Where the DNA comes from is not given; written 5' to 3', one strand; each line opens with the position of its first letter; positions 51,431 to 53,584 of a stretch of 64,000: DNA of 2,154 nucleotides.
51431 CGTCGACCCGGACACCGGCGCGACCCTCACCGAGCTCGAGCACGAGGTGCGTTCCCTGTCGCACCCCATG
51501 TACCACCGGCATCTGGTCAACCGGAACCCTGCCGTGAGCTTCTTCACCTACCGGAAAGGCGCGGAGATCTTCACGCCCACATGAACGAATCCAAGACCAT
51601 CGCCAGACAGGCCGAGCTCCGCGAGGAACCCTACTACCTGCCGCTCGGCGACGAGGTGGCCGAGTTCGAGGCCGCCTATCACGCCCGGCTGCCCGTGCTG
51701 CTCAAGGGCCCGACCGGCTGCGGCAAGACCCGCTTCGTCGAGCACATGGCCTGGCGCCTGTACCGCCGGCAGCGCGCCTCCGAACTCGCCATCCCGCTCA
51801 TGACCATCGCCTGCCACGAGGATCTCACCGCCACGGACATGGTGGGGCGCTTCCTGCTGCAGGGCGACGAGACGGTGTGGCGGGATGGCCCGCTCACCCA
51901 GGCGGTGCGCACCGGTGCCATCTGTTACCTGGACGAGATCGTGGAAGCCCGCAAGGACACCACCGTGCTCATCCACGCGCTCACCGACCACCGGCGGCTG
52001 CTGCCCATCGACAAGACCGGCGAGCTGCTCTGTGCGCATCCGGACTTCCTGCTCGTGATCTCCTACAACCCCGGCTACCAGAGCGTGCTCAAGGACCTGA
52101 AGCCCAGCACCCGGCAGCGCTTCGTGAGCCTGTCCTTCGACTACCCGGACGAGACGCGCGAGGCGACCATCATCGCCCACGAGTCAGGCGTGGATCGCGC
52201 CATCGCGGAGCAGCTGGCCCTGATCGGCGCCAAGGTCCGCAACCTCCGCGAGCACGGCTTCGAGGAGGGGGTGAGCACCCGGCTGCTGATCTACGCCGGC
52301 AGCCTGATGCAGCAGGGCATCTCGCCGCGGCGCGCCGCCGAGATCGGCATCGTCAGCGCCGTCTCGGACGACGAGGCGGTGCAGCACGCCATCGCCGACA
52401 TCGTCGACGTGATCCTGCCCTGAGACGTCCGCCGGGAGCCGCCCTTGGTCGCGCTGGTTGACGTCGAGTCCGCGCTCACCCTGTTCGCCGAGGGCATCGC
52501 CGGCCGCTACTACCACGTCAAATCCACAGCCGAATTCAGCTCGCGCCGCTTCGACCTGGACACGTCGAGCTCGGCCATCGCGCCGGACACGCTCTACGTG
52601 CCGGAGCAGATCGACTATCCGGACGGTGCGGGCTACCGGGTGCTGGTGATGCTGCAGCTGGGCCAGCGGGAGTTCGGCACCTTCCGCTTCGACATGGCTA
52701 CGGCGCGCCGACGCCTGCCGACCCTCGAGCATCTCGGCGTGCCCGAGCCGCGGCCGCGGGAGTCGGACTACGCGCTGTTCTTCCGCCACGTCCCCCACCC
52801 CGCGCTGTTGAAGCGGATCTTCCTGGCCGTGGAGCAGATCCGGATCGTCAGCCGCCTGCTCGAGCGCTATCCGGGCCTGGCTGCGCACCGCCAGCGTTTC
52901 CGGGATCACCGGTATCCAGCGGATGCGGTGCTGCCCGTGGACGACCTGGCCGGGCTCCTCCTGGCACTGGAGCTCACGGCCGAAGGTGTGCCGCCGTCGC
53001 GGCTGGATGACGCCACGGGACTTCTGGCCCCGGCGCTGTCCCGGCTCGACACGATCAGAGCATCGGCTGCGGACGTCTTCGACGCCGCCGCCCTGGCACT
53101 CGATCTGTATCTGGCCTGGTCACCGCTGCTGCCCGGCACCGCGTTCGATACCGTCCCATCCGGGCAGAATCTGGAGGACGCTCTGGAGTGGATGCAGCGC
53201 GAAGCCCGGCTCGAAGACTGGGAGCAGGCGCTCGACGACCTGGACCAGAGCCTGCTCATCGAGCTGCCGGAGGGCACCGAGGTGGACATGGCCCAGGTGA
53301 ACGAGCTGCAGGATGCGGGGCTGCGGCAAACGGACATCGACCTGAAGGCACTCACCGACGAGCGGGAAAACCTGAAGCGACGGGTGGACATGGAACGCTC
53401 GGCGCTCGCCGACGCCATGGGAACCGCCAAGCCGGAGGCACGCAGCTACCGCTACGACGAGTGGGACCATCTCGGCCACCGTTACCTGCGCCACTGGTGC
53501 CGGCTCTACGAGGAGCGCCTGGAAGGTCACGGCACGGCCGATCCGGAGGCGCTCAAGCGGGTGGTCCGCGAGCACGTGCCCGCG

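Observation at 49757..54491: Orphan CbbQ/NorQ-CbbO/NorD module coupled to a VOC-fold metalloprotein and a cytoplasmic trypsin-like protease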

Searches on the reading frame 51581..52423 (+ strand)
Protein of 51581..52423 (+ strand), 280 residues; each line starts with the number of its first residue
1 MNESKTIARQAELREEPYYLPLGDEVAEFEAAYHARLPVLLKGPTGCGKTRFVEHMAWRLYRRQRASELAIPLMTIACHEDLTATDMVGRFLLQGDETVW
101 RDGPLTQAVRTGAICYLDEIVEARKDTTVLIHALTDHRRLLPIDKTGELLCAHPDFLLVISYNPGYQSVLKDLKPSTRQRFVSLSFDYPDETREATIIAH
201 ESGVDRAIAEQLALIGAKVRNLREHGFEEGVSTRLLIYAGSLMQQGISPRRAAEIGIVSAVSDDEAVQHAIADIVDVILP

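Call 3: search_protein_families(library=pfam, proteins=[window:51581-52423:+], max_evalue=0.01)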
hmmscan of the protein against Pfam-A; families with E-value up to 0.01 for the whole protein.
window:51581-52423:+ (280 aa): 3 families
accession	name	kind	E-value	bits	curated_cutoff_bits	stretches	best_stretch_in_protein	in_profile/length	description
PF07728.20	AAA_5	-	7.4e-31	107.5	22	1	38-181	1-139/139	AAA domain (dynein-related subfamily)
PF08406.16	CbbQ_C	-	2e-28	98.9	20.6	1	194-277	1-84/85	CbbQ/NirQ/NorQ C-terminal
PF00158.32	Sigma54_activat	-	0.0026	17.9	20.2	1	27-127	13-109/168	Sigma-54 interaction domain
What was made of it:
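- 51581..52423 (+): 280-aa CbbQ/NorQ-type MoxR AAA+ ATPase (Walker A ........, Walker B YLDEI). Its start overlaps the VOC stop codon (ATGA). AAA_5 7e-31 and CbbQ_C 2e-28 (call 3).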

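Call 4: search_protein_families(library=ncbifam, proteins=[window:51581-52423:+], max_evalue=0.01)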
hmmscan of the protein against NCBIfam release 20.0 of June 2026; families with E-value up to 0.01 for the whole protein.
window:51581-52423:+ (280 aa): 5 families
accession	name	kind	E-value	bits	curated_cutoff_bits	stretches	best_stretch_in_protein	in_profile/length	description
TIGR02640.1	gas_vesic_GvpN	equivalog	2.4e-18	66.6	266.8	2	99-242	93-235/262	gas vesicle protein GvpN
TIGR02928.1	TIGR02928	subfamily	3.6e-05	22.8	181.3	1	39-93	43-97/366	orc1/cdc6 family replication initiation protein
NF038308.1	RNA_repair_RtcR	equivalog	0.00015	20.7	650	1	32-137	200-305/530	RNA repair transcriptional activator RtcR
NF047784.1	MadB_ATPase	equivalog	0.00055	19.2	475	0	171-222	191-243/298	MadB family AAA-type ATPase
NF047795.1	TransRegDagR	equivalog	0.0011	17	1400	1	36-88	136-186/938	transcriptional regulator DagR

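Call 5: search_protein_families(library=padloc, proteins=[window:51581-52423:+], max_evalue=0.01)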
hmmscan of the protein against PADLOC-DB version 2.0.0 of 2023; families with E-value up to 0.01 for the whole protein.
window:51581-52423:+ (280 aa): 4 families
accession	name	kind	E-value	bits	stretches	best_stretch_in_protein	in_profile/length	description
PDLC01993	RtcR--CARF_AAA_HTH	-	3.6e-06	23.7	1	32-144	200-311/523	-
PDLC01994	RtcR_PspF1--CARF_AAA_HTH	-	0.00036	17.7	1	36-163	181-299/468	-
PDLC04140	mad8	-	0.0015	16.1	1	38-64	29-55/314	mads_8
PDLC05029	PDC-S49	-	0.0097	12.7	0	35-81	22-67/619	-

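Call 23: search_solved_structures(query=window:51581-52423:+, max_evalue=0.00001)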
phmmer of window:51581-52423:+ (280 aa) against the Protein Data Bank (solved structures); distinct sequences matched with E-value up to 0.00001: 9.
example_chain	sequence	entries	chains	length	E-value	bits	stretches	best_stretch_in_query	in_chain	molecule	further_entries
5c3c_A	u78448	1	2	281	2.3e-101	342.2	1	8-275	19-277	CbbQ/NirQ/NorQ domain protein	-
6l1q_C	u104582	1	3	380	2e-100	339.1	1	6-277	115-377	CbbQ protein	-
9qh4_A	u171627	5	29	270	2.2e-96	325.8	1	15-277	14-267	Protein NorQ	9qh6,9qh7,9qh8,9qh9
9qhd_A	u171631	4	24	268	8.1e-91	307.6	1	16-278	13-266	Nitric oxide reductase NorQ protein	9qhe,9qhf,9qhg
6i27_A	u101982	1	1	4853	3.2e-44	154.8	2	32-194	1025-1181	Midasin,Midasin,Midasin,Midasin,Midasin,Midasin,Midasin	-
6i26_A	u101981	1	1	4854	3.2e-44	154.8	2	32-194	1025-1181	Midasin,Midasin,Midasin,Midasin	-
6hyp_A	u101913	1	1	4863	3.2e-44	154.8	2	32-194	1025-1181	Midasin,Midasin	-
5jcs_s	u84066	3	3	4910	3.5e-44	154.7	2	32-194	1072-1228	Midasin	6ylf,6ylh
6or5_A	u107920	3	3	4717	2.2e-42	148.8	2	35-202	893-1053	Midasin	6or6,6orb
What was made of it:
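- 51581..52423 (+): 5c3c CbbQ 2e-101 and 9qh4 NorQ 2e-96 (call 23).
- On CbbQ/NorQ (CGN) subfamily of MoxR AAA+ ATPases: 5c3c 2e-101, 6l1q 2e-100, 9qh4 2e-96 (call 23).
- Closest known: NorQ/NorD. Same: Q aligns over its full length with NorQ, E=2e-96 (call 23).
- Closest known: CbbQ/CbbO RuBisCO activase. Same: Q is as close to CbbQ (E=2e-101) as to NorQ (call 23) and has the CbbQ_C domain (call 3).
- Checked: E=2e-101 to solved CbbQ and 2e-96 to NorQ (call 23).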

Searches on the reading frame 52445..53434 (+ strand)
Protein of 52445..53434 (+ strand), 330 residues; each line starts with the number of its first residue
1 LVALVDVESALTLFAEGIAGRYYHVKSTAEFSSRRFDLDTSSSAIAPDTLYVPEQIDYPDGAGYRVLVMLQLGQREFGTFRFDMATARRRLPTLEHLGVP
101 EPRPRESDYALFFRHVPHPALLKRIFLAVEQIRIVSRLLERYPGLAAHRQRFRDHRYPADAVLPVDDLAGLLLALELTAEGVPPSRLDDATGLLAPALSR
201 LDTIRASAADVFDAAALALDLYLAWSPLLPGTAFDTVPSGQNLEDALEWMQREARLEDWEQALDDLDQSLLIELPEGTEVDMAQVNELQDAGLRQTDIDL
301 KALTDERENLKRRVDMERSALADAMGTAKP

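Call 57: find_homologous_proteins(query=window:52445-53434:+, max_evalue=0.001)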
Query window:52445-53434:+ (330 aa): 6 proteins with E <= 0.001 among 8000 candidates.
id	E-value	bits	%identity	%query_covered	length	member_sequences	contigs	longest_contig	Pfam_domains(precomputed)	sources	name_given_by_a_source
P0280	4.8e-104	366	53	100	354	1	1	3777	-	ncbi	ncbi:MAG: hypothetical protein ACC642_02230, partial [Pseudomonadales bacterium]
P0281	4.4e-80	287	45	100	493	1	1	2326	-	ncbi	ncbi:MAG: hypothetical protein V3T18_05255, partial [Pseudomonadales bacterium]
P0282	2.2e-64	236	41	100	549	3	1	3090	-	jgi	jgi:hypothetical protein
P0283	8.6e-51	191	39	99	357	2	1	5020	-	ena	-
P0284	4.6e-28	117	37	82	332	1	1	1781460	-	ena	-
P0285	1.6e-20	92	33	98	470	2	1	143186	-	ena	-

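Call 58: find_encoding_contigs(protein=P0284, flank=7000, max_places=2)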
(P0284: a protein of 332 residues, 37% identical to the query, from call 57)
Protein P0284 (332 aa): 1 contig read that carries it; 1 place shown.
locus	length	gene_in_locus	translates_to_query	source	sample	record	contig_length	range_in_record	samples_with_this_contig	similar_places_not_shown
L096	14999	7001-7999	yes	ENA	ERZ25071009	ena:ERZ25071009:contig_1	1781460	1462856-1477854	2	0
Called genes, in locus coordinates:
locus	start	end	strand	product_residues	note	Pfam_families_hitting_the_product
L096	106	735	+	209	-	PF02798:GST_N, PF13409:GST_N_2, PF13417:GST_N_3, PF00043:GST_C (weak), PF13410:GST_C_2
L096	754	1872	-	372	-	-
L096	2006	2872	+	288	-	-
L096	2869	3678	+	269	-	PF07728:AAA_5, PF08406:CbbQ_C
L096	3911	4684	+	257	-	PF06314:ADC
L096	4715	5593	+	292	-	PF00106:adh_short, PF08659:KR, PF13561:adh_short_C2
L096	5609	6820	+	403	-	PF04909:Amidohydro_2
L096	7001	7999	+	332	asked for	-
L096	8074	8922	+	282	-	PF00092:VWA (weak)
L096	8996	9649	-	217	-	PF01027:Bax1-I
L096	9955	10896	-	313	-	PF20628:Dyp_perox_C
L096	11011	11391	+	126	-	-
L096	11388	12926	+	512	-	PF07992:Pyr_redox_2, PF21706:FCSD_central, PF09242:FCSD-flav_bind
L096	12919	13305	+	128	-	PF13501:SoxY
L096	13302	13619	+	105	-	PF08770:SoxZ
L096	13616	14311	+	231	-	PF21342:SoxA-TsdA_cyt-c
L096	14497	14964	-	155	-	PF00210:Ferritin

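Call 59: find_encoding_contigs(protein=P0285, flank=7000, max_places=2)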
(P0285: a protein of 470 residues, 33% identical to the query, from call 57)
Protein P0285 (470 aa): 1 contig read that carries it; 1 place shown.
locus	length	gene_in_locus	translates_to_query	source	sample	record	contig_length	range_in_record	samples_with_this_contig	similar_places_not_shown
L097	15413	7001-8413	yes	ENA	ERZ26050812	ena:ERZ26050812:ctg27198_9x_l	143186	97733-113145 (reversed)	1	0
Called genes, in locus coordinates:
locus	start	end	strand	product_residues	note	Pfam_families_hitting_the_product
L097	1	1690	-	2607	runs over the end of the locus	PF25794:SACS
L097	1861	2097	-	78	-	-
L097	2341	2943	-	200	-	PF04754:Transposase_31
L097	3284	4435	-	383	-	PF02230:Abhydrolase_2 (weak)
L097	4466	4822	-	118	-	PF18480:DUF5615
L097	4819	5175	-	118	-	PF04255:DUF433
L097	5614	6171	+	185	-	-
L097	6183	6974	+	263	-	PF07728:AAA_5, PF08406:CbbQ_C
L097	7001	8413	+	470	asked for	-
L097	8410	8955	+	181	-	PF00092:VWA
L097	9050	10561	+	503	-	PF04326:SLFN_AlbA_2 (faint), PF13749:HATPase_c_4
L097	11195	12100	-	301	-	-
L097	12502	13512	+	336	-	-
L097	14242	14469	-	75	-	-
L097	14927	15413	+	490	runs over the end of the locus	PF00078:RVT_1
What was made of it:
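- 52445..53434 (+): N-terminal ~330 residues of the VWA protein: a mostly helical, lineage-specific domain plus linker. This is the proposed client-recognition part. Homologues were found only in the same operon (calls 57-59).
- Homologues of that domain occur only in this operon (calls 57-59).
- Tried and rejected: Word-indexed search with the N-terminal 330 residues of O: only 6 hits, all from the same operon type, two of them split genes in error-prone assemblies (calls 57-59).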
